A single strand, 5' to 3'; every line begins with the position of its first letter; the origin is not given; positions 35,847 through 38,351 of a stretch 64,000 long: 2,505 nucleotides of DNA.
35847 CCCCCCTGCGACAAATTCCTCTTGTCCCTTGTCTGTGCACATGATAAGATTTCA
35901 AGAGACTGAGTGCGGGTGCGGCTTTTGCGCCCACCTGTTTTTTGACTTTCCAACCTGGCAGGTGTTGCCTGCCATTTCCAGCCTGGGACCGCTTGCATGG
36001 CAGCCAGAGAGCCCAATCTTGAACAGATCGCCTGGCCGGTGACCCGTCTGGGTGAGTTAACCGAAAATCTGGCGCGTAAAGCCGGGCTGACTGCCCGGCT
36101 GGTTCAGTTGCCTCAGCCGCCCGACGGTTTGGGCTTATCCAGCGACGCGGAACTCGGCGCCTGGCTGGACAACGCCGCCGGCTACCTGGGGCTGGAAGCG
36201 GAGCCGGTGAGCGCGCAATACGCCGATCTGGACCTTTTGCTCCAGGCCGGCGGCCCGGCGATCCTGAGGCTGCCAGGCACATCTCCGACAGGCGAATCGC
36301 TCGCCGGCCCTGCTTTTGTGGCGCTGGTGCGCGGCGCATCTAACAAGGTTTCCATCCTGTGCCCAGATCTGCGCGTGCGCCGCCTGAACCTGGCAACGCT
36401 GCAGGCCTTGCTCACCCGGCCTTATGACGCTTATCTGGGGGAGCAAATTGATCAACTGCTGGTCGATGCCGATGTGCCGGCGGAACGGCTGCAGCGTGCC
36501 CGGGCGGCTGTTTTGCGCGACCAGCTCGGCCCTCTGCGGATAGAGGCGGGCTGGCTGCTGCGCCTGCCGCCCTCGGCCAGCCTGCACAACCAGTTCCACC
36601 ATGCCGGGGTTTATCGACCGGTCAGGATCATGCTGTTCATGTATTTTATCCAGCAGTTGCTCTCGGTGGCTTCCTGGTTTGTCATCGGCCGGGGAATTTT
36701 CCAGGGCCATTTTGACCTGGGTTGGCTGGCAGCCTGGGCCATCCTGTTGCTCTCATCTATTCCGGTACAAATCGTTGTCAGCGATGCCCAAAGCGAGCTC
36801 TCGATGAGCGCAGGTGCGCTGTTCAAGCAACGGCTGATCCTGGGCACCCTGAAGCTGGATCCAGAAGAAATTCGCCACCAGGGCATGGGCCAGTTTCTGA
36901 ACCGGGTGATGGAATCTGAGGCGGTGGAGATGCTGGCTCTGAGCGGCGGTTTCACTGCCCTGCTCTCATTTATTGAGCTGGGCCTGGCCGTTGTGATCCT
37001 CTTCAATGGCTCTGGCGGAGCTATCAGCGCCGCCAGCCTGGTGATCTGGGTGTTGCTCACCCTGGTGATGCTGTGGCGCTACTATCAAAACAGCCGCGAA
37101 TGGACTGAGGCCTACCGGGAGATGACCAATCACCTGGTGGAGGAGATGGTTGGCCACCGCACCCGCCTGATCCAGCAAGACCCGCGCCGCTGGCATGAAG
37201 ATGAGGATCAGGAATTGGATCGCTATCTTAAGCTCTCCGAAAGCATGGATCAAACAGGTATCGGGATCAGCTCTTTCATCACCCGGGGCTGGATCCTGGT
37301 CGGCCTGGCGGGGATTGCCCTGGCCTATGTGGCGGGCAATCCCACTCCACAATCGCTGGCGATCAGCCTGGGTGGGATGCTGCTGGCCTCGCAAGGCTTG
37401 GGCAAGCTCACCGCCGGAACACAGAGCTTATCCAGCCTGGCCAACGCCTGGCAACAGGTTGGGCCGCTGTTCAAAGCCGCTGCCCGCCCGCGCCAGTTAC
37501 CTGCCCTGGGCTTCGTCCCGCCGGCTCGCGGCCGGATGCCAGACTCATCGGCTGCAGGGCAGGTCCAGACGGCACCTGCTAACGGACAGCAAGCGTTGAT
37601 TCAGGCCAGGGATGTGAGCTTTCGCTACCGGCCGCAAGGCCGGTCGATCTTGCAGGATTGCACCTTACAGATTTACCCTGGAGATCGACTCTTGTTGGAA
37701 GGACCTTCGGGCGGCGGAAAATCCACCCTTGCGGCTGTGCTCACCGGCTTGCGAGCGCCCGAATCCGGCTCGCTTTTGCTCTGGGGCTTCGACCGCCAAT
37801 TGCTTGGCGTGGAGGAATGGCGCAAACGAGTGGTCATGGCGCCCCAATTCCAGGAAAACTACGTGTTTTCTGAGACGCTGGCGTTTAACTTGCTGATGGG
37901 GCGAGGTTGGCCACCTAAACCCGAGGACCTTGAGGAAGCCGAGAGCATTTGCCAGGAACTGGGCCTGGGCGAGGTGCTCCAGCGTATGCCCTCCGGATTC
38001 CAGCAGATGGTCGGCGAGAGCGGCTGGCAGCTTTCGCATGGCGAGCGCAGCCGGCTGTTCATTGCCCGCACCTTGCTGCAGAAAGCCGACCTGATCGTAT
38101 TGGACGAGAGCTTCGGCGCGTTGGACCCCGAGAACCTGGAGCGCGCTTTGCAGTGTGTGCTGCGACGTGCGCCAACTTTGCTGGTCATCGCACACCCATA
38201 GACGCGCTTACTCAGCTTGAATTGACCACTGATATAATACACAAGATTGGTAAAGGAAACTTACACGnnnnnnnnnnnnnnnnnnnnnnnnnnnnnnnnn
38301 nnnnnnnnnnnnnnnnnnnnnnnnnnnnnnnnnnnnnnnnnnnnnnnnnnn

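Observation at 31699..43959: Candidate undescribed peptide-export and membrane system built around a heterodimeric C39 ABC exporter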

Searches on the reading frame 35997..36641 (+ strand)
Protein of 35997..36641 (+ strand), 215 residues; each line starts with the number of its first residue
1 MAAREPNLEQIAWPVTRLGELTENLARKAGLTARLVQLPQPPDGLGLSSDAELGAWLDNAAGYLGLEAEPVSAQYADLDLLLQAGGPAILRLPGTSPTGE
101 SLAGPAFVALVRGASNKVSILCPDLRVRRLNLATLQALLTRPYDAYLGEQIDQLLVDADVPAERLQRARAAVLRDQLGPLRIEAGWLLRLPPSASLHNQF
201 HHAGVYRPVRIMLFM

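Call 34: search_solved_structures(query=A3, max_evalue=10, show_alignments=2)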
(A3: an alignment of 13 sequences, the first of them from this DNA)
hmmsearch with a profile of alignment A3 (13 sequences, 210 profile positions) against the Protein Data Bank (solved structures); distinct sequences matched with E-value up to 10: 4.
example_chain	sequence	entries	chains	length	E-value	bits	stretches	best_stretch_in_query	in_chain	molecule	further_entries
2ynm_D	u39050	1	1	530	0.11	15.4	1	51-90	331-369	LIGHT-INDEPENDENT PROTOCHLOROPHYLLIDE REDUCTASE SUBUNIT B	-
7msu_A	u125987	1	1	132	0.61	12.9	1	123-161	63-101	Hemolysin, contains CBS domains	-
6q67_B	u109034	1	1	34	0.63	12.9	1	64-88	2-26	3A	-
7m1u_A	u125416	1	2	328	2.5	10.9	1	123-161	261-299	Hemolysin, contains CBS domains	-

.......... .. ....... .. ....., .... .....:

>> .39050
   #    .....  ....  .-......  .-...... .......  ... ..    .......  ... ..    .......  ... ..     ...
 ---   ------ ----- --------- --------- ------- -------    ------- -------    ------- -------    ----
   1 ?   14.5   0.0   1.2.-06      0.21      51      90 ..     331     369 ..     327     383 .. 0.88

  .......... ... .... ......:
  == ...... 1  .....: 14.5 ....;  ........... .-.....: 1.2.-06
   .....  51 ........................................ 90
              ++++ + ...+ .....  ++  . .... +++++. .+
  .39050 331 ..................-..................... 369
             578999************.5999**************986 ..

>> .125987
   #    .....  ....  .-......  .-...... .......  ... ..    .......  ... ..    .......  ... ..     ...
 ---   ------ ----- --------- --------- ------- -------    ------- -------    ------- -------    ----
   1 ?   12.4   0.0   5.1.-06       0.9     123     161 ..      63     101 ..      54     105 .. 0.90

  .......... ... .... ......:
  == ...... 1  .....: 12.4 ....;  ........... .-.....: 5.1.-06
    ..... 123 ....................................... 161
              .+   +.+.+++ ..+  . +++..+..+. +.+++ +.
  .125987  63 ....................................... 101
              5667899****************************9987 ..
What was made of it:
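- Tried and rejected: A sequence-profile search with the ABC2 N-terminal alignment found nothing meaningful (call 34).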

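Call 36: find_homologous_proteins(query=A3, max_evalue=0.00001)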
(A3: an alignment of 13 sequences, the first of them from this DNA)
Query A3 (13 sequences) (215 aa, profile of the alignment): 8 proteins with E <= 0.00001 among 8000 candidates.
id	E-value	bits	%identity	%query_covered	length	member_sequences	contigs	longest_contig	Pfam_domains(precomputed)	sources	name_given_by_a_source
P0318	3.2e-67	244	40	97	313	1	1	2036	-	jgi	jgi:hypothetical protein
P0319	8.8e-49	184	32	100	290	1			-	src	-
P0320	8.6e-47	178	34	92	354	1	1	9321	-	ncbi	ncbi:MAG: hypothetical protein WA463_10070, partial [Terriglobales bacterium]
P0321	2.8e-37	146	34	71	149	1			-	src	-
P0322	1.5e-35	141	40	72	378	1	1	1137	-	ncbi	ncbi:MAG: ABC transporter ATP-binding protein, partial [Myxococcota bacterium]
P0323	5.5e-30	123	53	58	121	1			-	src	-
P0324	4.6e-28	116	43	51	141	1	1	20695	-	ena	-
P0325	5.4e-25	106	67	51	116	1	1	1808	-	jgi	-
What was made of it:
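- Tried and rejected: Run with the ABC2 N-terminal alignment, it returned only 8 partial proteins (call 36).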

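Call 48: predict_structure(alignment_id=A4)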
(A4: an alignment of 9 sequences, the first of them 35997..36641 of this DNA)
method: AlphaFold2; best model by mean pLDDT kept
length: 215 residues; sequences in the alignment: 9
mean_pLDDT: 82.1   pTM: 0.79
mean pLDDT of the five models: 82.1, 81.9, 81.4, 81.2, 80.2
residues with pLDDT >= 90: 95; 70-90: 82; 50-70: 20; < 50: 18
segments of 3 or more residues with pLDDT < 50: 99-101, 206-215
pLDDT, mean of each block of 10 residues (from residue 1): 66 91 92 80 81 91 92 91 88 59 74 92 94 91 84 92 89 90 90 70 49 41
secondary structure, 60 per line:
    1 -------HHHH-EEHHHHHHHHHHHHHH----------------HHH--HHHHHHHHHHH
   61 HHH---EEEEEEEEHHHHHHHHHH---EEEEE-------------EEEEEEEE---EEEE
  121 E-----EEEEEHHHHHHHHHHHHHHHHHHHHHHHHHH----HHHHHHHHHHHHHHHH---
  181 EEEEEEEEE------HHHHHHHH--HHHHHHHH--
elements in order: H8-11 H15-28 H50-63 E67-74 H75-84 E88-92 E106-113 E117-121 E127-131 H132-157 H162-177 E181-189 H196-203 H206-213

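Call 51: fold_search(model_id=the predicted structure, library=pdb)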
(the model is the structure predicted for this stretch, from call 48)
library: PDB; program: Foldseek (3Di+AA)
matches with E <= 10: 775; with E <= 0.001: 0
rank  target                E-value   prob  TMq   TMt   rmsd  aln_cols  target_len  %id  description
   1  7n87_MODEL_1_A        1.3e-03  1.00  0.40  0.54   7.8       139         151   19  Solution NMR structure of peptidase domain from Clostridium thermocellum PCAT1 (released 2021-12-29)
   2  1ukf                  4.6e-03  0.97  0.28  0.31   6.9       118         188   13  Crystal Structure of Pseudomonas Avirulence Protein AvrPphB (released 2003-12-09)
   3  9azl_A                6.2e-03  0.99  0.40  0.14  14.1       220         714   12  Cryo-EM structure of the ABC transporter PCAT1 bound with MgADP class1 (released 2024-10-30)
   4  7t54_A                7.0e-03  0.92  0.36  0.13  32.7       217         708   13  Cryo-EM structure of ATP-bound PCAT1 in the outward-facing conformation (released 2022-02-02)
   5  8vp5_B                7.4e-03  1.00  0.43  0.15  13.2       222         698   13  Cryo-EM structure of the ABC transporter PCAT1 bound with ADP and Substrate (released 2024-10-30)
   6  8vp5_A                7.9e-03  1.00  0.37  0.13   3.9       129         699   17  Cryo-EM structure of the ABC transporter PCAT1 bound with ADP and Substrate (released 2024-10-30)
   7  6v9z_A                1.1e-02  1.00  0.38  0.13   4.3       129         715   17  Cryo-EM structure of PCAT1 bound to its CtA peptide substrate (released 2020-01-22)
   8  8vp6_B                1.1e-02  0.95  0.32  0.12  13.9       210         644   12  Cryo-EM structure of the ABC transporter PCAT1 bound with Mg_class_2 (released 2024-10-30)
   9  8vp9_B                1.2e-02  0.99  0.32  0.12   6.4       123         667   18  Cryo-EM structure of the cysteine-free ABC transporter PCAT1 bound with ADP and Substrate (released 2024-10-30)
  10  8vp6_A                2.9e-02  0.99  0.39  0.15   4.3       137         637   18  Cryo-EM structure of the ABC transporter PCAT1 bound with Mg_class_2 (released 2024-10-30)
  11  7t55_A                2.9e-02  0.92  0.33  0.11  12.6       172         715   16  Cryo-EM structure of PCAT1 in the inward-facing wide conformation under ATP turnover condition (released 2022-02-02)
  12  8vpb_A                3.1e-02  0.98  0.35  0.12   4.4       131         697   16  Cryo-EM structure of the ABC transporter PCAT1 bound with MgADP_Class_2 (released 2024-10-30)
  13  3b79                  5.8e-02  0.84  0.29  0.46   6.5       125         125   18  Crystal structure of the N-terminal peptidase C39 like domain of the toxin secretion ATP-binding protein from Vibrio par (released 2007-11-13)
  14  9qvp_A                5.8e-02  0.84  0.27  0.20   5.3        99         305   14  Crystal structure of the CtaG_H128A variant from Ruminiclostridium cellulolyticum (P2(1)2(1)2(1)-medium) (released 2025-10-01)
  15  8gs1_D                6.2e-02  0.82  0.26  0.18   5.1        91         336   18  Crystal structure of AziU2-U3 complex from Streptomyces sahachiroi NRRL2485 (released 2023-09-06)
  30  6mpz_D                1.8e-01  0.63  0.34  0.48   8.2       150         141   15  Crystal structure of a double glycine motif protease from AMS/PCAT transporter in complex with the leader peptide (released 2019-02-06)
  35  6mpz_A                2.0e-01  0.77  0.34  0.48   5.5       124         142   18  Crystal structure of a double glycine motif protease from AMS/PCAT transporter in complex with the leader peptide (released 2019-02-06)
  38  6mpz_B                2.3e-01  0.75  0.29  0.42   4.5        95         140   20  Crystal structure of a double glycine motif protease from AMS/PCAT transporter in complex with the leader peptide (released 2019-02-06)
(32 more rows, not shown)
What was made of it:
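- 35997..38201 (+): ABC2: inactive C39-like domain, TMD and an NBD that ends right after the H-loop. AF2 plus Foldseek to the PCAT1 peptidase domain (calls 48, 51).
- On C39-like domain (CLD) of type I secretion ABC proteins: The top Foldseek hits are 7n87, PCAT1 chains, 3b79 and 6mpz, but with weak E-values (1e-3 and weaker; call 51).
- Closest known: Homodimeric PCATs. Same: The PCAT1 peptidase domain is the best structural match even for the dead domain of ABC2 (call 51).
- Checked: An AF2 model (pLDDT 82, call 48) best matches the PCAT1 peptidase domain (call 51).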

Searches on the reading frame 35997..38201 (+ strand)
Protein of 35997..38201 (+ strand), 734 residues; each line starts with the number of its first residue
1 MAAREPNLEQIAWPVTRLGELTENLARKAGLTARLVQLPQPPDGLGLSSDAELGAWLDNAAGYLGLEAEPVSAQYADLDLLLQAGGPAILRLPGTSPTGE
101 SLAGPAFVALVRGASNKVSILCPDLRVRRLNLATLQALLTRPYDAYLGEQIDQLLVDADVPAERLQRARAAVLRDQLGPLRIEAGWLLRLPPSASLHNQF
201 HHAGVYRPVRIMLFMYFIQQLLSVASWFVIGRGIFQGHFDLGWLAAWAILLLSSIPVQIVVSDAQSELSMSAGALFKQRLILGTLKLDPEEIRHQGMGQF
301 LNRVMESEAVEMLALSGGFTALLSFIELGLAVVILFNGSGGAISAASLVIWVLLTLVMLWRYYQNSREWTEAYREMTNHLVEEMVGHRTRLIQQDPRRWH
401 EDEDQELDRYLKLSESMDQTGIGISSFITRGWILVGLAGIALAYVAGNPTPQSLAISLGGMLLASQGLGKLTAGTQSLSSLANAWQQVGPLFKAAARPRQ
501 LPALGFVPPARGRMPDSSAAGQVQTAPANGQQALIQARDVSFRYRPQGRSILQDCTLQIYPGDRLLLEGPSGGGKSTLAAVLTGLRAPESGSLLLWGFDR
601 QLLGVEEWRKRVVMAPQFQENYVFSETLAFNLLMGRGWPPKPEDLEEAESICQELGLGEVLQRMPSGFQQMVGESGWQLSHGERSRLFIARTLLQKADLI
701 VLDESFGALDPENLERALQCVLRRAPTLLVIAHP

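Call 3: search_protein_families(library=pfam, proteins=[window:35997-38201:+], max_evalue=0.01)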
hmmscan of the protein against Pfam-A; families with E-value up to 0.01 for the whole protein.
window:35997-38201:+ (734 aa): 1 family
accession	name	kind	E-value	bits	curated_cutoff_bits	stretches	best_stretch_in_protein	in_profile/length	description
PF00005.33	ABC_tran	-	1.9e-21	77.6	25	1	552-705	1-135/137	ABC transporter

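Call 4: search_protein_families(library=ncbifam, proteins=[window:35997-38201:+], max_evalue=0.01)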
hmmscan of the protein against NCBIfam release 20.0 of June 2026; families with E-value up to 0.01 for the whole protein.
window:35997-38201:+ (734 aa): 169 families (the best 25 are shown)
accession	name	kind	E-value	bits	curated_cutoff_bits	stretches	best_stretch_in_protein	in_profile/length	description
TIGR02868.1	CydC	equivalog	7.1e-45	153.6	329.05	1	319-723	135-516/530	thiol reductant ABC exporter subunit CydC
TIGR02203.1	MsbA_lipidA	equivalog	2.1e-37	128.9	602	1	278-733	92-527/572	lipid A export permease/ATP-binding protein MsbA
TIGR03375.1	type_I_sec_LssB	subfamily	6.9e-36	123.8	693.1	1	292-733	239-660/696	type I secretion system permease/ATPase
TIGR03797.1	NHLM_micro_ABC2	equivalog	2.5e-35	122.1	709.4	1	285-733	220-643/686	NHLP bacteriocin export ABC transporter permease/ATPase subunit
TIGR02857.1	CydD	equivalog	9.4e-35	120.5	435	1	524-733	310-515/529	thiol reductant ABC exporter subunit CydD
NF008364.0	PRK11160.1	equivalog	3.3e-33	115.1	630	1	316-733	148-533/575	heme ABC transporter ATP-binding protein/permease CydC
TIGR01846.1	type_I_sec_HlyB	subfamily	1.9e-31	109.1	725.55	1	294-733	232-650/694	type I secretion system permease/ATPase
TIGR02204.1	MsbA_rel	hypoth_equivalog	5.6e-31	107.8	780.4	1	522-733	325-533/576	ABC transporter, permease/ATP-binding protein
TIGR03796.1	NHLM_micro_ABC1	equivalog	9.7e-31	106.7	853.3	1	525-733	468-670/710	NHLP family bacteriocin export ABC transporter peptidase/permease/ATPase subunit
TIGR00958.1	3a01208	subfamily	4.1e-30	104.7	874.6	1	513-733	460-672/711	antigen peptide transporter 2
NF010178.0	PRK13657.1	equivalog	1.5e-29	102.9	733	1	529-733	329-528/588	glucan ABC transporter ATP-binding protein/ permease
NF008381.0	PRK11176.1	equivalog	2.5e-28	98.8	867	1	521-733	331-537/582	lipid A ABC transporter ATP-binding protein/permease MsbA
NF045513.1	HepA_fam_ABC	equivalog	3.1e-28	98.6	725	1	531-733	370-567/610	heterocyst formation ABC transporter subunit HepA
NF052233.1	CphA_assoc_ABC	equivalog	1.4e-26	93.1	880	1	528-733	502-701/766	cyanophycin metabolism-associated ABC transporter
TIGR01193.1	bacteriocin_ABC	subfamily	1.5e-25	89.8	523.85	1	530-733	469-667/708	peptide cleavage/export ABC transporter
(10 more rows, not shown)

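Call 6: search_solved_structures(query=window:35997-38201:+, max_evalue=1e-10, show_alignments=1)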
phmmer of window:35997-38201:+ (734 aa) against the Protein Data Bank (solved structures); distinct sequences matched with E-value up to 1e-10: 288 (the best 60 are shown).
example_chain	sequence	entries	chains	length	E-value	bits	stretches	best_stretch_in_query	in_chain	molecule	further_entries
8zpx_B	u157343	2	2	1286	1.4e-45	159.2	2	532-733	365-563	ABC transporter B family member 1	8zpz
9juj_A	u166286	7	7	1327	1.5e-45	159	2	532-733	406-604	ABC transporter B family member 1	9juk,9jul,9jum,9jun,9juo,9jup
8zq4_B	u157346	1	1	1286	9.2e-45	156.4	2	532-733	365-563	ABC transporter B family member 1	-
7qkr_A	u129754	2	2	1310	3.2e-44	154.6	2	535-725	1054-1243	Plasma membrane ATP-binding cassette transporter required for the export of a-factor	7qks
7zk9_A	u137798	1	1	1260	3.4e-43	151.2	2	529-733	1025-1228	ATP-dependent translocase ABCB1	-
7zk8_A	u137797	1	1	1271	3.5e-43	151.2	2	529-733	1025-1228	ATP-dependent translocase ABCB1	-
7zka_A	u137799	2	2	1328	4e-43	151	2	529-733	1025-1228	ATP-dependent translocase ABCB1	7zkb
7zk4_A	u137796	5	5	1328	4.1e-43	151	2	529-733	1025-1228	ATP-dependent translocase ABCB1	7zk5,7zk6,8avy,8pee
7niu_A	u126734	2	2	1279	1.8e-42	148.9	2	404-733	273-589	Isoform 2 of Phosphatidylcholine translocator ABCB4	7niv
6s7p_A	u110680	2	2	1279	1.2e-41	146.1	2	404-733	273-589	Phosphatidylcholine translocator ABCB4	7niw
9nfi_A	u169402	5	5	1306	1.2e-40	142.8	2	533-733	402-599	Permeability Glycoprotein (P-gp)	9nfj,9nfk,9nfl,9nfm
6fn1_A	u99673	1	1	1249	2.1e-40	142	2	527-733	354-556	Human-mouse chimeric ABCB1 (ABCBHM)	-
6fn4_A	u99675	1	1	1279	2.3e-40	141.8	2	527-733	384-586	Apo form of Human-mouse chimeric ABCB1 (ABCB1HM) in complex with Antigen binding fragment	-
4f4c_A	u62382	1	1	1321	3.9e-40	141.1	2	538-733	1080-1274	Multidrug resistance protein pgp-1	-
6ujt_A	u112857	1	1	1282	6.1e-40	140.5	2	526-733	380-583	ATP-dependent translocase ABCB1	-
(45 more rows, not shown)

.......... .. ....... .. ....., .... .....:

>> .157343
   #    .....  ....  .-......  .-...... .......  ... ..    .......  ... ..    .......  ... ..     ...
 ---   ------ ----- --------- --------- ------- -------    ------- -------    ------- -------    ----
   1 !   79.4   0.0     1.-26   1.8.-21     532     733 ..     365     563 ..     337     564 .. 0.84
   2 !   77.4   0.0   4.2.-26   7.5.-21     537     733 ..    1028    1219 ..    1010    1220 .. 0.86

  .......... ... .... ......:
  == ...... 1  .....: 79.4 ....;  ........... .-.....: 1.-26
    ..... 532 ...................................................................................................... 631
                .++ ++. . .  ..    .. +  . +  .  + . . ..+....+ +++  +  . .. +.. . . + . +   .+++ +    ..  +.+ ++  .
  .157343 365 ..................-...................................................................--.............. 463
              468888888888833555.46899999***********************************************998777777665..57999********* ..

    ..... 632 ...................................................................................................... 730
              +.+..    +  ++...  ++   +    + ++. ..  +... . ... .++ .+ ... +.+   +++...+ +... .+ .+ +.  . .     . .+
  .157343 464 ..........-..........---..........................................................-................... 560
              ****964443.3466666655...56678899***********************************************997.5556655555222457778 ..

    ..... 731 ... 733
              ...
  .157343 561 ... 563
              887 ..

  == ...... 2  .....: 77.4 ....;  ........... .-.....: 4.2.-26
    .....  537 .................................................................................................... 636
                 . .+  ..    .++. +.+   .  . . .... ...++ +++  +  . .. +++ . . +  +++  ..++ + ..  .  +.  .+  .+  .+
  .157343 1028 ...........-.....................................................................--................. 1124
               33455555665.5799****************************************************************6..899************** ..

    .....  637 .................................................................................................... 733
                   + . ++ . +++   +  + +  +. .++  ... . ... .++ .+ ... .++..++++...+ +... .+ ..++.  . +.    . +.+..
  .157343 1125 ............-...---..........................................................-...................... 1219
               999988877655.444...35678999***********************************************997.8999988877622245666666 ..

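Call 54: search_protein_families(library=padloc, proteins=[window:35997-38201:+], max_evalue=0.001)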
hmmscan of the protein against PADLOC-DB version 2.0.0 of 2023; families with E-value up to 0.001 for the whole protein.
window:35997-38201:+ (734 aa): 2 families
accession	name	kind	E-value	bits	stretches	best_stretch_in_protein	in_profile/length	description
PDLC04135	mad3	-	4.7e-14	50.7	1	674-733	259-322/374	mads_3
PDLC04140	mad8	-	0.00016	19.3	0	550-725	15-220/314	mads_8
